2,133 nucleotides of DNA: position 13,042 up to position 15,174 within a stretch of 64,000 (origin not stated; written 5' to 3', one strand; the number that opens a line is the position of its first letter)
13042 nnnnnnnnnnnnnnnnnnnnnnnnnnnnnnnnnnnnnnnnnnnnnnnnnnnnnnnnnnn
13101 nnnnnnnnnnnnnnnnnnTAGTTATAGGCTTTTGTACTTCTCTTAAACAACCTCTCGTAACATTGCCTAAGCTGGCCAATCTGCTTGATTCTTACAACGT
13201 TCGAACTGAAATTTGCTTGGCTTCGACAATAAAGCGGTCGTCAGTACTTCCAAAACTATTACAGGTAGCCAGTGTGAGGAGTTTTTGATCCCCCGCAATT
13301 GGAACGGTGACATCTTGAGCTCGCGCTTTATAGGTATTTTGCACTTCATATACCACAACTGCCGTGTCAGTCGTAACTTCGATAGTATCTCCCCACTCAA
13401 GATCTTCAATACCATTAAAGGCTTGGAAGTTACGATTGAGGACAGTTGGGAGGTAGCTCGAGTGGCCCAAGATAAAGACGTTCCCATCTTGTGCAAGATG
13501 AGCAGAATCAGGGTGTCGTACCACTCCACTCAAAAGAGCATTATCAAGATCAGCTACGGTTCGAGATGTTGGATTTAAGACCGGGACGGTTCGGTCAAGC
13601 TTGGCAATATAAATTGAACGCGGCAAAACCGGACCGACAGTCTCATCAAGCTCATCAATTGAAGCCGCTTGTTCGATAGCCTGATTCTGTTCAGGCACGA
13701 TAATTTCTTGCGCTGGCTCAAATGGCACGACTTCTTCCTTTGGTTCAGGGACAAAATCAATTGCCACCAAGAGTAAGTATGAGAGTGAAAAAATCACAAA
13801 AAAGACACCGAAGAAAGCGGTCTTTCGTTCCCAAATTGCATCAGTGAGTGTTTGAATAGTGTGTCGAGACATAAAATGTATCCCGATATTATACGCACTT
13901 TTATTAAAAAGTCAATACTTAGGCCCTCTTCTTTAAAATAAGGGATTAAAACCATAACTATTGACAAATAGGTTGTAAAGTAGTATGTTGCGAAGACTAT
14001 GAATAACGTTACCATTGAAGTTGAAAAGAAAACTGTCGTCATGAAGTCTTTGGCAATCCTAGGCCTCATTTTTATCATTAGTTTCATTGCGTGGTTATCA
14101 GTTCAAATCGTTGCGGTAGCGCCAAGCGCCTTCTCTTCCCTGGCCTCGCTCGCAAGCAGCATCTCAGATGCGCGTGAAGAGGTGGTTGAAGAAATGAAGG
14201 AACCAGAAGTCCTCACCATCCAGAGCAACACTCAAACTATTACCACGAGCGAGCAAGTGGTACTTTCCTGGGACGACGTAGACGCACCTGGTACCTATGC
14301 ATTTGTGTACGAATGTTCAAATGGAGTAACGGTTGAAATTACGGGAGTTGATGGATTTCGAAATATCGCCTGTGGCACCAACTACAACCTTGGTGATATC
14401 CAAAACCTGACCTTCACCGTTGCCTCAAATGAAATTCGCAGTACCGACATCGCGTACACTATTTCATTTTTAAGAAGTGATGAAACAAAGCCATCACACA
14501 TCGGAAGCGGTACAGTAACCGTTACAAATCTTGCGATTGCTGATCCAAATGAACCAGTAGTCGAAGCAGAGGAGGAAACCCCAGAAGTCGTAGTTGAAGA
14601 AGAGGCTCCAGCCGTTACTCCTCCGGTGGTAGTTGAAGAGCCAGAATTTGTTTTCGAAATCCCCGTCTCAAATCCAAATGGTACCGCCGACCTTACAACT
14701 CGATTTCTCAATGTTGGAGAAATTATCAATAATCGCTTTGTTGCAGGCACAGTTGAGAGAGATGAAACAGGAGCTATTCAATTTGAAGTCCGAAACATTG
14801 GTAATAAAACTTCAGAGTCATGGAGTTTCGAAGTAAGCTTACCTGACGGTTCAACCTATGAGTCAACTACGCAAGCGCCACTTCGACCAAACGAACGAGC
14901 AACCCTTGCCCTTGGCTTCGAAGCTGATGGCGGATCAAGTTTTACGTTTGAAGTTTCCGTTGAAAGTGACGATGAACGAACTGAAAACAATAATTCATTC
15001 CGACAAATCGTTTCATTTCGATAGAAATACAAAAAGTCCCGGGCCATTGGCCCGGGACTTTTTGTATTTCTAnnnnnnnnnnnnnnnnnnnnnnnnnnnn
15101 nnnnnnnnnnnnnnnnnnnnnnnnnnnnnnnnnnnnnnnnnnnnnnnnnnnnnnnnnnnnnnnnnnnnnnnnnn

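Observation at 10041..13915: Sortase with a near-consensus promoter, followed by a large substrate-like protein whose LPXTG-like sorting signal (VPYTG + TM + RRQ) is internal and followed by a 266-aa cytoplasmic domain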

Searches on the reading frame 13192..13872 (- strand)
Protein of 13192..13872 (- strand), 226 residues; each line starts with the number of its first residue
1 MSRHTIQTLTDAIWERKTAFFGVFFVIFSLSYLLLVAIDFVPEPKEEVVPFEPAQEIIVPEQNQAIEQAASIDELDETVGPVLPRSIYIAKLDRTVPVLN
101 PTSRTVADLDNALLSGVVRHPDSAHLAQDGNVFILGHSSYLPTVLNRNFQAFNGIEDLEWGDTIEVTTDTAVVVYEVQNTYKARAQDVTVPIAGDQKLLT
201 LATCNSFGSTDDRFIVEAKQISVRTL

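Call 3: search_protein_families(library=pfam, proteins=[window:13192-13872:-], max_evalue=0.1)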
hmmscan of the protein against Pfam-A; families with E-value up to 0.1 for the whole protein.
window:13192-13872:- (226 aa): 1 family
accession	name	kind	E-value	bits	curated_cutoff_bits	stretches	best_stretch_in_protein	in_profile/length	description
PF04203.18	Sortase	-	2.5e-20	72.9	26.6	1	87-220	1-124/125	Sortase domain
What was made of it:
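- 13192..13872 (-): Sortase, 226 aa. N-terminal TM anchor (residues 17-44), with His (ILGHSS), Cys (TLATC) and Arg (DDRFIV). Pfam PF04203 72.9 bits (call 3).
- Checked: Sortase: ORF 13872..13192, 226 aa. It matches Pfam Sortase (72.9 bits, cut-off 26.6; call 3).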

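Call 4: search_protein_families(library=ncbifam, proteins=[window:13192-13872:-], max_evalue=0.1)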
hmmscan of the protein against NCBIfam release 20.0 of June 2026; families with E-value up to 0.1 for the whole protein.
window:13192-13872:- (226 aa): 6 families
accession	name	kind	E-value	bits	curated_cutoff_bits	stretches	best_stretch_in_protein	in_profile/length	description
NF058671.1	sortase_SrtD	exception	4.1e-12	46.1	140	1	24-219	4-186/187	class D sortase, LPxTATN-specific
NF033746.1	class_D_sortase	subfamily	8.5e-12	45.1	165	1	87-221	13-134/135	class D sortase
NF033747.1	class_E_sortase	subfamily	5.9e-11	42.6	160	1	87-221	74-206/211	class E sortase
TIGR01076.1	sortase_fam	subfamily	1e-07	31.8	39.35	1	89-222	5-129/136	sortase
NF033745.1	class_C_sortase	subfamily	1.5e-06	28.2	160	1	86-219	95-219/220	class C sortase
TIGR03784.1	marine_sortase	equivalog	0.00023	20.9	158.25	1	152-217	103-173/174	class GN sortase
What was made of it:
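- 13192..13872 (-): Class D/E NCBIfam models score far below their cut-offs (call 4).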

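Call 51: search_solved_structures(query=window:13195-13872:-, max_evalue=0.01, show_alignments=2)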
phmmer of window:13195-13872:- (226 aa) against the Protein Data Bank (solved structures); distinct sequences matched with E-value up to 0.01: 6.
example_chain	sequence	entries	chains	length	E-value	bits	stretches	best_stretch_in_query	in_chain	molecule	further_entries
4d70_A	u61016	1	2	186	1.1e-07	35.2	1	117-221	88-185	SORTASE FAMILY PROTEIN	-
2ln7_A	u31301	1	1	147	2.9e-06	30.6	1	149-220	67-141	LPXTG-site transpeptidase family protein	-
8gr6_A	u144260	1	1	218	0.00022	24.4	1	56-220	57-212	Sortase-like protein, putative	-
8guu_A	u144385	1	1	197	0.003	20.7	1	56-220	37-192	Sortase-like protein, putative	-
7f87_A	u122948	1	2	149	0.0056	19.8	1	129-224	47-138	Class A sortase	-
7cfj_A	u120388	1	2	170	0.0065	19.6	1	129-224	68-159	Class A sortase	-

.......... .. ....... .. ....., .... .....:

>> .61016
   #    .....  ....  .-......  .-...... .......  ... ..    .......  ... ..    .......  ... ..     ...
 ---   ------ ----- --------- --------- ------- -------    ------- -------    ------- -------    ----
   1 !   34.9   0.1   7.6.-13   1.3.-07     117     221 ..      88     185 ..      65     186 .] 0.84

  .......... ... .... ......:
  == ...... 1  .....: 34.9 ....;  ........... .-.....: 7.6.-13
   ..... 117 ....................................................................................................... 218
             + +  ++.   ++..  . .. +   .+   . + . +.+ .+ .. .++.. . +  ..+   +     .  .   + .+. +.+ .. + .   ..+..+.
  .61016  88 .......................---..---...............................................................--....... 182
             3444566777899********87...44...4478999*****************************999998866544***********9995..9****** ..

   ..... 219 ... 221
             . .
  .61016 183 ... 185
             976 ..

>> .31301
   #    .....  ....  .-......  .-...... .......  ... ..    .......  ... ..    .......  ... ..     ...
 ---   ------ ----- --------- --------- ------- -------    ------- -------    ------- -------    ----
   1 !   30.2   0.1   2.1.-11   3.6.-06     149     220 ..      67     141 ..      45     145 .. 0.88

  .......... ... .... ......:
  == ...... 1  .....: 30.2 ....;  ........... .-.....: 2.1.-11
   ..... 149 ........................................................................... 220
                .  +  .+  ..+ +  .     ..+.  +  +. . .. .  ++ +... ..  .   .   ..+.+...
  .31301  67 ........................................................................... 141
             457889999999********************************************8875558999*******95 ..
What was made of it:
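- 13192..13872 (-): Aligns to the class D structures 4d70 and 2ln7 (call 51).
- Checked: It has TLATC at residues 200-204, the His of ILGHSS and the Arg of DDRFIV; these align to class D sortase structures (call 51).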

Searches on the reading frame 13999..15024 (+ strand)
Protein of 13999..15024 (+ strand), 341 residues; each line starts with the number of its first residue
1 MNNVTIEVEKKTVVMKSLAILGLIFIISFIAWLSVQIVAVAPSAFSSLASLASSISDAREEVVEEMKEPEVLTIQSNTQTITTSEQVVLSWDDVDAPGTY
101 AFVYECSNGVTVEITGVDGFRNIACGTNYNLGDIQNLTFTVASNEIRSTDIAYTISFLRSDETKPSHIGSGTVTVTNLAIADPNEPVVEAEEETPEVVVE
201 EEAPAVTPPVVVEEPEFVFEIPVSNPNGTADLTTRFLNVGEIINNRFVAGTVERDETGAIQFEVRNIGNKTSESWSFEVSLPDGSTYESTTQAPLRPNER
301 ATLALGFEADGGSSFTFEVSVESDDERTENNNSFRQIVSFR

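Call 3: search_protein_families(library=pfam, proteins=[window:13999-15024:+], max_evalue=0.1)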
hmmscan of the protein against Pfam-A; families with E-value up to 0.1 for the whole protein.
window:13999-15024:+ (341 aa): 4 families
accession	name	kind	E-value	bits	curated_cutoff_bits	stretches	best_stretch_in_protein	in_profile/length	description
PF07705.17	CARDB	-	8e-06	26.4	22.7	1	243-334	6-99/101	CARDB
PF07610.17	DUF1573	-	0.0011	19.4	26.1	1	245-330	6-90/98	Protein of unknown function (DUF1573)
PF22544.2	HYDIN_VesB_CFA65-like_Ig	-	0.0059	17.3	25.5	1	250-329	13-91/100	HYDIN/CFA65/VesB-like, Ig-like domain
PF10633.15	NPCBM_assoc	-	0.063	13.9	24.4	0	253-302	2-53/78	NPCBM-associated, NEW3 domain of alpha-galactosidase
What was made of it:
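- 13999..15024 (+): Divergently transcribed 341-aa membrane protein (N-terminal TM, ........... patch, CARDB-like Ig domains); conserved partner of the sortase. CARDB hit (call 3).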

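Call 4: search_protein_families(library=ncbifam, proteins=[window:13999-15024:+], max_evalue=0.1)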
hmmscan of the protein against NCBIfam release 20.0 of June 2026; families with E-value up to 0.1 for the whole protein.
window:13999-15024:+ (341 aa): 2 families
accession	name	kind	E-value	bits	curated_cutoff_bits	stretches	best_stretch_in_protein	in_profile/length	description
NF049910.1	FomA_fam_porin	subfamily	0.0031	16.7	125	1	187-336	17-151/350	FomA family porin-like outer membrane protein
TIGR04263.1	SasC_Mrp_aggreg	subfamily_domain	0.0053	15.8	60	1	258-309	243-293/366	SasC/FmtB family protein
